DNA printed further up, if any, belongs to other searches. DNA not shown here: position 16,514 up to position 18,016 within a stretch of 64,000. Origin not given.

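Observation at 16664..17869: PhyH-family Fe/2OG dioxygenase fused to a Nudix-fold domain with a degenerate Nudix box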

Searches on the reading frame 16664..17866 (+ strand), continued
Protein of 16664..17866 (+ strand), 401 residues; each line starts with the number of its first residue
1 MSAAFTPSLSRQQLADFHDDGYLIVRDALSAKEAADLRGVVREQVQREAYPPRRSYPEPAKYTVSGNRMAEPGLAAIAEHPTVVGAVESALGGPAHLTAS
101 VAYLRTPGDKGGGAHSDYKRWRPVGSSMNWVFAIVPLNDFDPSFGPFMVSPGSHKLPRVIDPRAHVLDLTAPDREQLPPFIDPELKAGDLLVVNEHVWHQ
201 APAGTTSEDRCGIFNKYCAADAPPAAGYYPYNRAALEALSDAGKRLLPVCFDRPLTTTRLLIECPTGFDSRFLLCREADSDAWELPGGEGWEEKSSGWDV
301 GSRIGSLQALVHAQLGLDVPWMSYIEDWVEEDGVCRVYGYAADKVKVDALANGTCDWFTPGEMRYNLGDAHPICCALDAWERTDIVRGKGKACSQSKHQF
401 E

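Call 39: fold_search(model_id=the predicted structure, library=viral)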
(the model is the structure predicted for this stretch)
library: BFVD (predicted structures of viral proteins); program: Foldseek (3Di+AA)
matches with E <= 10: 1516; with E <= 0.001: 308
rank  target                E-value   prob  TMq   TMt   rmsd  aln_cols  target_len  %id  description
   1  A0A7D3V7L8            7.6e-12  1.00  0.45  0.65   5.4       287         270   17  Phytanoyl-CoA dioxygenase [Fadolivirus FV1/VV64]
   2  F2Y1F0                8.1e-12  1.00  0.38  0.50   7.0       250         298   14  (no name in the UniProt tables at hand)
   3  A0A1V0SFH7            1.6e-11  1.00  0.40  0.59   8.2       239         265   12  2OG-FeII oxygenase [Hokovirus HKV1]
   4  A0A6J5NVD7            2.1e-10  1.00  0.36  0.58   6.4       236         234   16  Phytanoyl-CoA dioxygenase [uncultured Caudovirales phage]
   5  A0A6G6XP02            4.5e-10  1.00  0.36  0.50   8.1       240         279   13  (no name in the UniProt tables at hand)
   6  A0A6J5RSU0            3.7e-09  1.00  0.38  0.51   9.1       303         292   18  Phytanoyl-CoA dioxygenase [uncultured Caudovirales phage]
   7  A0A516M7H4            4.5e-09  1.00  0.37  0.56   6.0       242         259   13  (no name in the UniProt tables at hand)
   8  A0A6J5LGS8            8.7e-09  1.00  0.33  0.44   8.5       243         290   16  Phytanoyl-CoA dioxygenase [uncultured Caudovirales phage]
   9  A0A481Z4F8            3.1e-08  1.00  0.37  0.45   6.8       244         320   12  Phytanoyl-CoA dioxygenase [Pithovirus LCPAC001]
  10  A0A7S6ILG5            3.3e-08  1.00  0.34  0.52   4.0       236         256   14  (no name in the UniProt tables at hand)
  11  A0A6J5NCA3            3.5e-08  1.00  0.37  0.55   8.0       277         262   15  COG5285 Protein involved in biosynthesis of mitomycin antibiotics/polyketide fumonisin [uncultured Caudovirales phage]
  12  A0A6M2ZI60            3.8e-08  1.00  0.32  0.57   6.4       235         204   13  2OG-Fe(II) oxygenase superfamily protein [Synechococcus phage S-SCSM1]
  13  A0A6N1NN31            4.2e-08  1.00  0.37  0.38   5.3       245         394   15  Phytanoyl-CoA dioxygenase [Tupanvirus deep ocean]
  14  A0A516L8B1            4.5e-08  1.00  0.35  0.66   6.3       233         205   16  (no name in the UniProt tables at hand)
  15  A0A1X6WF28            5.4e-08  1.00  0.31  0.38  10.4       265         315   15  (no name in the UniProt tables at hand)
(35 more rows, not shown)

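Call 52: search_solved_structures(query=A3, max_evalue=1, show_alignments=3)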
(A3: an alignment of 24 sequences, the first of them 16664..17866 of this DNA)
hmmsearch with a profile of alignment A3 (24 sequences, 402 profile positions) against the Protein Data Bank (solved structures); distinct sequences matched with E-value up to 1: 59.
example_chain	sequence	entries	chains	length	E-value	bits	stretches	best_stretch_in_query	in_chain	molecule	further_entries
5epa_A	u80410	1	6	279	1.2e-15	60.4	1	4-220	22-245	SnoK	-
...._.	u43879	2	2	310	5.5e-13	51.6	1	5-216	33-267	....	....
5ep9_A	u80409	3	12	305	6.8e-13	51.3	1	13-218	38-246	SnoN,Epimerase SnoN | SnoN,SnoN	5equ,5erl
5nch_A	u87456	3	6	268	2.5e-12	49.5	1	5-225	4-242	Leucine hydroxylase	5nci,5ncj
4mhr_A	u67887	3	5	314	4.3e-12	48.7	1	5-219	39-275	Ectoine hydroxylase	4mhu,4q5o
9c9n_A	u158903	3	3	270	4e-10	42.2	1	4-216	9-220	Fe/2-OG dependent dioxygenase MysH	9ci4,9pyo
9pze_A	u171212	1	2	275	4.3e-10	42.1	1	4-216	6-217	Fe/2-OG dependent dioxygenase MysH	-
7e01_A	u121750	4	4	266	4.4e-10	42.1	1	5-158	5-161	Phytanoyl-CoA dioxygenase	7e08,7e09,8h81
7dzz_A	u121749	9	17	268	4.4e-10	42.1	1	5-158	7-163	Phytanoyl-CoA dioxygenase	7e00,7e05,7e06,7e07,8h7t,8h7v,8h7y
7dt0_A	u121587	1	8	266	4.8e-10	41.9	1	5-158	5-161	Phytanoyl-CoA dioxygenase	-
7fcb_C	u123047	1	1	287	9.4e-09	37.7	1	15-219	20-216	2-oxoglutarate/Fe(II)-dependent dioxygenase SptF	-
2a1x_A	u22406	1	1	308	2.3e-08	36.4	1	5-220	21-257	Phytanoyl-CoA dioxygenase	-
7eyu_B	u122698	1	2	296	6.3e-08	34.9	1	15-219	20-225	2-oxoglutarate/Fe(II)-dependent dioxygenase SptF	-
7eyw_C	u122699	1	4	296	7.5e-08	34.7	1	15-219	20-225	2-oxoglutarate/Fe(II)-dependent dioxygenase SptF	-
7eyr_C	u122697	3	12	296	8.3e-08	34.6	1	15-219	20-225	2-oxoglutarate/Fe(II)-dependent dioxygenase SptF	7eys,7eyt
2opw_A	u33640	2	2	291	5.8e-07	31.8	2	6-44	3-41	PHYHD1 protein | Phytanoyl-CoA dioxygenase domain-containing protein 1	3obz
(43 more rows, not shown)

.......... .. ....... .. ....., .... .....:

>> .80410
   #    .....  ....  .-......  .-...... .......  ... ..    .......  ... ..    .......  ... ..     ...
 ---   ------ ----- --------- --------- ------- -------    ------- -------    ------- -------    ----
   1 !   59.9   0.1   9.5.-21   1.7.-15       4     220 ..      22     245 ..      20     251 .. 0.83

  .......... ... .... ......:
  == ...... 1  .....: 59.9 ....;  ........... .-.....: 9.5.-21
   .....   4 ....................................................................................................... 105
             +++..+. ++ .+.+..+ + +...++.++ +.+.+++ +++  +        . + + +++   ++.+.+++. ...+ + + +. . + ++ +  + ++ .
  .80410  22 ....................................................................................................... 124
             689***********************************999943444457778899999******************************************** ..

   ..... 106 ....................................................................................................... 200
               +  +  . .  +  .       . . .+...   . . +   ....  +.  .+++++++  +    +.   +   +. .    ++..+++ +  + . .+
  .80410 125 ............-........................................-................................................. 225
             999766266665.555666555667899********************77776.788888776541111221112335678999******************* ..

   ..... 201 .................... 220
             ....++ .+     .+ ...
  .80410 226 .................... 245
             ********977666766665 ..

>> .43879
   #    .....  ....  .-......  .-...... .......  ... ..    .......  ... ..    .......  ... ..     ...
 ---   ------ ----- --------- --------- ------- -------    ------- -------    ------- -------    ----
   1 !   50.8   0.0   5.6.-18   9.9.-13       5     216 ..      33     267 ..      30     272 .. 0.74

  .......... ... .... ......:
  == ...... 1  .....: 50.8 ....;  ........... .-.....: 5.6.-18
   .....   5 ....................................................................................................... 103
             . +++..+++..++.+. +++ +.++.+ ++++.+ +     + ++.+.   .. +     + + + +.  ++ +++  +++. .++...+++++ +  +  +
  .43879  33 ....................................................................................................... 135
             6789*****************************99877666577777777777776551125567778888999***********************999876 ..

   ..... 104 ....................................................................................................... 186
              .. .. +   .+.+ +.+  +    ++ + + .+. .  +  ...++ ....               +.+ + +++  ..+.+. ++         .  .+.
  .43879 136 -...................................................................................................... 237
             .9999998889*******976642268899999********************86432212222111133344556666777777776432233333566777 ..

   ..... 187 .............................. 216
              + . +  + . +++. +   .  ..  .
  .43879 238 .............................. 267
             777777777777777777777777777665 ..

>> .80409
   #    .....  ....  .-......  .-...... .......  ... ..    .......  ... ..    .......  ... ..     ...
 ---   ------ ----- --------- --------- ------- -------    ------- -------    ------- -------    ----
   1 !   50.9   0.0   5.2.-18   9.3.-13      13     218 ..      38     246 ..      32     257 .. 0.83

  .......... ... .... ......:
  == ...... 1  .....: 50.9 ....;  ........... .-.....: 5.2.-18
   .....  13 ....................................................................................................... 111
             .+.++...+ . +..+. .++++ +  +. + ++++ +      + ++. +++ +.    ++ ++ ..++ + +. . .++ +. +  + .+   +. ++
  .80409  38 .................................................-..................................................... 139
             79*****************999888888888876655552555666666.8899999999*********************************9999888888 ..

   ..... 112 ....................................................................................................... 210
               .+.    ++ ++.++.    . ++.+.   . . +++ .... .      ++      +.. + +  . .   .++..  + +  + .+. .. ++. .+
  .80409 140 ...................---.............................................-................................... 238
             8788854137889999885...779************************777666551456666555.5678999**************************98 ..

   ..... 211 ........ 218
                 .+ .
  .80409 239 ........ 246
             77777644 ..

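Call 57: fold_search(model_id=the predicted structure, library=pdb)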
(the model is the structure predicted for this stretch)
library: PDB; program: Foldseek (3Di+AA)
matches with E <= 10: 737; with E <= 0.001: 79
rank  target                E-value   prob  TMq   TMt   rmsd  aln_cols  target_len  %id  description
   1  1kt9                  1.5e-05  1.00  0.23  0.59   4.5       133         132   12  Crystal Structure of C. elegans Ap4A Hydrolase (released 2002-05-08)
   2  8fay_D                3.1e-05  1.00  0.25  0.26  13.6       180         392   16  Human MUTYH adenine glycosylase bound to DNA containing a transition state analog (1N) paired with d(8-oxo-G) (released 2024-05-29)
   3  8fay_A                3.3e-05  1.00  0.24  0.24  14.1       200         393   14  Human MUTYH adenine glycosylase bound to DNA containing a transition state analog (1N) paired with d(8-oxo-G) (released 2024-05-29)
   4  3gz5_A                5.3e-05  1.00  0.23  0.40   4.7       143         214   11  Crystal structure of Shewanella oneidensis NrtR (released 2009-06-09)
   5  3gz8_C                6.8e-05  1.00  0.25  0.55   6.8       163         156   13  Cocrystal structure of NUDIX domain of Shewanella oneidensis NrtR complexed with ADP ribose (released 2009-06-09)
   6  2rrk_MODEL_1_A        6.8e-05  1.00  0.22  0.53   5.4       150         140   16  Solution structure of the E. coli ORF135 protein (released 2012-01-18)
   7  3r03_A                7.7e-05  1.00  0.24  0.63   4.0       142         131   20  The crystal structure of NUDIX hydrolase from Rhodospirillum rubrum (released 2011-05-11)
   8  3ees_B                7.7e-05  1.00  0.23  0.60   4.3       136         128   16  Structure of the RNA pyrophosphohydrolase BdRppH (released 2009-03-24)
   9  5deq_A                9.3e-05  1.00  0.24  0.42   4.2       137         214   16  Crystal structure of transcriptional factor AraR from Bacteroides thetaiotaomicron VPI in complex with L-arabinose (released 2015-10-21)
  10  3ffu_B                9.3e-05  1.00  0.23  0.60   4.1       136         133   18  Structure of the RNA pyrophosphohydrolase BdRppH in complex with GTP and magnesium (released 2009-03-24)
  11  3gz8_A                9.3e-05  1.00  0.22  0.50   7.0       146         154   14  Cocrystal structure of NUDIX domain of Shewanella oneidensis NrtR complexed with ADP ribose (released 2009-06-09)
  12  8i1a_A                1.1e-04  1.00  0.23  0.49   4.9       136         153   15  Crystal structure of human MTH1(G2K mutant) in complex with 8-oxo-dGTP at pH 8.6 (released 2023-03-22)
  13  3gwy_B                1.2e-04  1.00  0.23  0.54   4.9       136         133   14  Crystal structure of putative CTP pyrophosphohydrolase from Bacteroides fragilis (released 2009-04-14)
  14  7efa_B                1.3e-04  1.00  0.21  0.54   3.7       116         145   19  Crystal structure of the complex between the C-terminal domain of mouse MUTYH and human PCNA (released 2021-06-23)
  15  3ees_A                1.3e-04  1.00  0.23  0.58   4.2       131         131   16  Structure of the RNA pyrophosphohydrolase BdRppH (released 2009-03-24)
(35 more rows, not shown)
